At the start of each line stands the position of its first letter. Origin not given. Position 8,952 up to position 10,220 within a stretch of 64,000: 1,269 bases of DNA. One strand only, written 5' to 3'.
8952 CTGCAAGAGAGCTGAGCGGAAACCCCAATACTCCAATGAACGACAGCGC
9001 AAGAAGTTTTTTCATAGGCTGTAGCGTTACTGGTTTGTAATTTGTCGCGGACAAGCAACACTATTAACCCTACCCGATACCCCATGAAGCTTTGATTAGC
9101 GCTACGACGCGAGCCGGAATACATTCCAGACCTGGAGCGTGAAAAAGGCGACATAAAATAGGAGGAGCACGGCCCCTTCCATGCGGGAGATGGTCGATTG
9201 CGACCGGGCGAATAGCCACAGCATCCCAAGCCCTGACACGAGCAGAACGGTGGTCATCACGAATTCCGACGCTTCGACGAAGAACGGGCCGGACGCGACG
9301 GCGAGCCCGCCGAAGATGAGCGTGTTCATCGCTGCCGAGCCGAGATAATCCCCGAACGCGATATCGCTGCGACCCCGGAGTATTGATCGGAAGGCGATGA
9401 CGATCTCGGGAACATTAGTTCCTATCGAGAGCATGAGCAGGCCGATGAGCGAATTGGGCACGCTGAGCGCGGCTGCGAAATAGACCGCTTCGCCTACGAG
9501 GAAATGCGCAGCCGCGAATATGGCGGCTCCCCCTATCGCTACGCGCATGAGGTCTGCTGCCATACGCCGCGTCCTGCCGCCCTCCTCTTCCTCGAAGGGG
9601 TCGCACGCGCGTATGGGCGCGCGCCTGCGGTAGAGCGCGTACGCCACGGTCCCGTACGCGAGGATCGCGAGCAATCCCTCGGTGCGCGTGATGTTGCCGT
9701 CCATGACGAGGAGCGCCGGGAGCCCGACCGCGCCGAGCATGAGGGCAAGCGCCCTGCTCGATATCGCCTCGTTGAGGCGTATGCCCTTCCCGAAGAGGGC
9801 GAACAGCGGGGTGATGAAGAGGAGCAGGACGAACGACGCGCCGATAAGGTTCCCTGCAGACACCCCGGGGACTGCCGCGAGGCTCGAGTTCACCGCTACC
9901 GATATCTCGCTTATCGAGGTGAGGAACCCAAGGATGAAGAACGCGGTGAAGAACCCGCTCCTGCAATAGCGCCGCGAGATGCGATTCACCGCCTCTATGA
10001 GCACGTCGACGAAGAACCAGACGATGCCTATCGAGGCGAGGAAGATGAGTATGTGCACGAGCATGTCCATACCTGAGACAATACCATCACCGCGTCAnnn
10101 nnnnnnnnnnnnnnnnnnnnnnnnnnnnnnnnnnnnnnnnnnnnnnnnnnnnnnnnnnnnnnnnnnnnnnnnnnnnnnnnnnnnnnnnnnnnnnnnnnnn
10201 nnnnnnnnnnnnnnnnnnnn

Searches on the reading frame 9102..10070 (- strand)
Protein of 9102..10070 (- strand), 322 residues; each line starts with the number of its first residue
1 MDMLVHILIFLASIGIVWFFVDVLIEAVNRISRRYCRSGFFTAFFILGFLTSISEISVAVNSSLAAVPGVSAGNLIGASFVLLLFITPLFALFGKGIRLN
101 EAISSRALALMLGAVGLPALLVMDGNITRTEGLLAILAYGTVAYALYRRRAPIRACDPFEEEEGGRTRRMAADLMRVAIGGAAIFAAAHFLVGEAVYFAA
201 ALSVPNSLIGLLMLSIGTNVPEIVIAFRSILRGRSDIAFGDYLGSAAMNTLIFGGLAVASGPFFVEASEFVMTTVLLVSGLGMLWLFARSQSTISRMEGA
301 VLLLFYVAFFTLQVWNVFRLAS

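Call 5: search_protein_families(library=pfam, proteins=[window:9102-10070:-], max_evalue=1)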
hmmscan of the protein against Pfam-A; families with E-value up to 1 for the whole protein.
window:9102-10070:- (322 aa): 2 families
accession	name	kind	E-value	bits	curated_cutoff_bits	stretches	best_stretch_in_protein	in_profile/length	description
PF01699.29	Na_Ca_ex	-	6.7e-34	117.5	24.9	2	178-315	7-151/151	Sodium/calcium exchanger protein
PF06916.18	FAM210A-B_dom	-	0.91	10.5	26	0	4-36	16-47/88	FAM210A/B-like domain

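Call 6: search_protein_families(library=ncbifam, proteins=[window:9102-10070:-], max_evalue=1)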
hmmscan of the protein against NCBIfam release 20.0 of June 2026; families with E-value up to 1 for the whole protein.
window:9102-10070:- (322 aa): 4 families
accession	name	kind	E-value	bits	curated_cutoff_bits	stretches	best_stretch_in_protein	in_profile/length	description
TIGR00367.1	TIGR00367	hypoth_equivalog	1.4e-28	100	179.65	1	4-309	2-312/312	calcium/sodium antiporter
NF008005.0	PRK10734.1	equivalog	1.5e-21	76.9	432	2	182-314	13-144/325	calcium/sodium antiporter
TIGR00846.1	caca2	superfamily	6e-06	25.3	317.45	1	183-311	239-369/372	calcium/proton exchanger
TIGR00378.1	cax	equivalog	8e-05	22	211.15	2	5-146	205-348/349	calcium/proton exchanger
